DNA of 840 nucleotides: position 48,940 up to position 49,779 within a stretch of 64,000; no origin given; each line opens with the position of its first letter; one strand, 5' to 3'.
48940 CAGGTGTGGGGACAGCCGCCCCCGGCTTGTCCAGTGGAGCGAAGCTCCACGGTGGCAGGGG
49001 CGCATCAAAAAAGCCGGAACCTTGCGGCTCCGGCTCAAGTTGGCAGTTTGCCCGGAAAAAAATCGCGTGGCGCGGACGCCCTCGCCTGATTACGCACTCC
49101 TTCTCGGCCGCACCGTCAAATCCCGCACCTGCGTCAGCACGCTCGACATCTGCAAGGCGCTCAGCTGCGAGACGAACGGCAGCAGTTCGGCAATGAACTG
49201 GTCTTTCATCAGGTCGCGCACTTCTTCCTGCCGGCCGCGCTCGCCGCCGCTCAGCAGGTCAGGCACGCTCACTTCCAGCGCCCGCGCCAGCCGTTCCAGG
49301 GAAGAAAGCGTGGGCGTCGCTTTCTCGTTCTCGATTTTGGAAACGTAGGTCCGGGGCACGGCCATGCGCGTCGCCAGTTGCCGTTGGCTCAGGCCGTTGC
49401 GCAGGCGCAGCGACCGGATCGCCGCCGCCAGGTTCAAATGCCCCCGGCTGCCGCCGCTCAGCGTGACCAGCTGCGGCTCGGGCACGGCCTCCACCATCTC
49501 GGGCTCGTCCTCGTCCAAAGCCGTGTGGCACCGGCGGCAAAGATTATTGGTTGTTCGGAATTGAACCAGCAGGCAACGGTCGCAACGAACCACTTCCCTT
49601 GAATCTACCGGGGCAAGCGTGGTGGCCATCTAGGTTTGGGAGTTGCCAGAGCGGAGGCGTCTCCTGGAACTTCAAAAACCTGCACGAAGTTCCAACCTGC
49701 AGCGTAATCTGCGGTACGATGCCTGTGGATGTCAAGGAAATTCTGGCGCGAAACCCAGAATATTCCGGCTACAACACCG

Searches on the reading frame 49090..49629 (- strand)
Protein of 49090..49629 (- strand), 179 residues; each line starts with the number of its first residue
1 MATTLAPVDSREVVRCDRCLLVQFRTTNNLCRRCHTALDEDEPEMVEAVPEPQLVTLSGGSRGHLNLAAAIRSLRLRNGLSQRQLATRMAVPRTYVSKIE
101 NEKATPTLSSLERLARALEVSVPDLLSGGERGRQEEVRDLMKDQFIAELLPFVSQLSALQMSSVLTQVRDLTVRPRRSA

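Call 92: search_protein_families(library=pfam, proteins=[window:49090-49629:-], max_evalue=0.001)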
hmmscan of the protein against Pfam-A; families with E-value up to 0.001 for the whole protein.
window:49090-49629:- (179 aa): 5 families
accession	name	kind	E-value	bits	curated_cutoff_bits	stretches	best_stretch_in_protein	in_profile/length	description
PF01381.28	HTH_3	-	4.1e-15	56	23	1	71-125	1-55/55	Helix-turn-helix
PF13560.12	HTH_31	-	3.2e-13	50.2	27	1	67-123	2-59/64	Helix-turn-helix domain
PF12844.13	HTH_19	-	4.2e-07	30.2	30.2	1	70-126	3-59/64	Helix-turn-helix domain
PF13443.12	HTH_26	-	7.6e-07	29.7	22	1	71-126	2-58/63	Cro/C1-type HTH DNA-binding domain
PF13744.12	HTH_37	-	0.0008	19.6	27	0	66-118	18-68/80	Helix-turn-helix domain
